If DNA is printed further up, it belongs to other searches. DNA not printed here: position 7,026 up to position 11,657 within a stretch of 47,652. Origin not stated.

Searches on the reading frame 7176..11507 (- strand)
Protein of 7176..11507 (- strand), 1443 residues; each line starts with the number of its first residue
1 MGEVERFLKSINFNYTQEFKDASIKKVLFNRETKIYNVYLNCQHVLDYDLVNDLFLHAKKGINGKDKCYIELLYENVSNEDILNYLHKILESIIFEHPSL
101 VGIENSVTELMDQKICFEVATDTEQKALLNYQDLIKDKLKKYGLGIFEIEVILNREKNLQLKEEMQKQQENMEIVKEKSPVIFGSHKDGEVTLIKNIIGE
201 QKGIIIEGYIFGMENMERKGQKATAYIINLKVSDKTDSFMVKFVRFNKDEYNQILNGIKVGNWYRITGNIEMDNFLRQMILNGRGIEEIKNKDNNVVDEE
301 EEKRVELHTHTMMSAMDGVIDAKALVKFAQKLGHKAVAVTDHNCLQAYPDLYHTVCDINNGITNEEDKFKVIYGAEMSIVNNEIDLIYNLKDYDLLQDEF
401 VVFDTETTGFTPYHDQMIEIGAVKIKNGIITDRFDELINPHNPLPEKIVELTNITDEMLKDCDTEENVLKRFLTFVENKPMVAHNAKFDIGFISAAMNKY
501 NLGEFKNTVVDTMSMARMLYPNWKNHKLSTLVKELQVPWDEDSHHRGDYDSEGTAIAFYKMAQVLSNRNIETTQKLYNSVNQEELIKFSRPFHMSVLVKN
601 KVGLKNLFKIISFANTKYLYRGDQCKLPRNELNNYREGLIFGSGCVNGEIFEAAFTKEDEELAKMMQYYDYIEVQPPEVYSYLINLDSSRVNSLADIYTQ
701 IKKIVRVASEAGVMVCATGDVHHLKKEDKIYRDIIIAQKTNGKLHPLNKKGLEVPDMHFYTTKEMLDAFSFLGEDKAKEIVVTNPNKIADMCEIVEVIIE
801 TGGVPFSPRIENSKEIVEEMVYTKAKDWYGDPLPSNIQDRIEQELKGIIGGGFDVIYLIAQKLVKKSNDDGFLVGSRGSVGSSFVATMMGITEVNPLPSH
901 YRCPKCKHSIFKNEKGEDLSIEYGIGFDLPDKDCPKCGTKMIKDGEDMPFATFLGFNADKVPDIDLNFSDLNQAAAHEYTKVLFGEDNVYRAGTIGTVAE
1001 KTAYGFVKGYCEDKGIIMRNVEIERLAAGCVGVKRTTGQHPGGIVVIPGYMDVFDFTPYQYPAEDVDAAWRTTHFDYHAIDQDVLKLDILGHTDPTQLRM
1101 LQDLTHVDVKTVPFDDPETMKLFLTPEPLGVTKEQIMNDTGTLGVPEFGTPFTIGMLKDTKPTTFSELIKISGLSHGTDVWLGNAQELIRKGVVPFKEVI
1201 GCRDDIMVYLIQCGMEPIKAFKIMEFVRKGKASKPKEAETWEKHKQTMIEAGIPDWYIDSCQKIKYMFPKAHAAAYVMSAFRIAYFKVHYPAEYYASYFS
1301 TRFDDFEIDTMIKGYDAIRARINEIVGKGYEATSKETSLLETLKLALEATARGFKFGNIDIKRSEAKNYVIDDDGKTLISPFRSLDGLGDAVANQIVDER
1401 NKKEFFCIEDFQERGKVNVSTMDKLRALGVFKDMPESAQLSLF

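Call 61: search_protein_families(library=pfam, proteins=[window:7176-11507:-], max_evalue=0.000001)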
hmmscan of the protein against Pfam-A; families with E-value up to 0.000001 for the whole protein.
window:7176-11507:- (1443 aa): 5 families
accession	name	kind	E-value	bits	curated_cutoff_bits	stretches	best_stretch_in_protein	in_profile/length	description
PF07733.18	DNA_pol3_alpha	-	3.2e-54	184.7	23.9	2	817-1004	3-144/260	Bacterial DNA polymerase III alpha NTPase domain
PF00929.31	RNase_T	-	3.6e-34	119.1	24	1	401-557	1-163/164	Exonuclease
PF17657.6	DNA_pol3_finger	-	1.7e-24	86.5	22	1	1095-1239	2-155/166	Bacterial DNA polymerase III alpha subunit finger domain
PF02811.25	PHP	-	5.7e-24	85.7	26.4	1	306-669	1-148/164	PHP domain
PF14579.12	HHH_6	-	3e-10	40.6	25.6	1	1356-1435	4-84/90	Helix-hairpin-helix motif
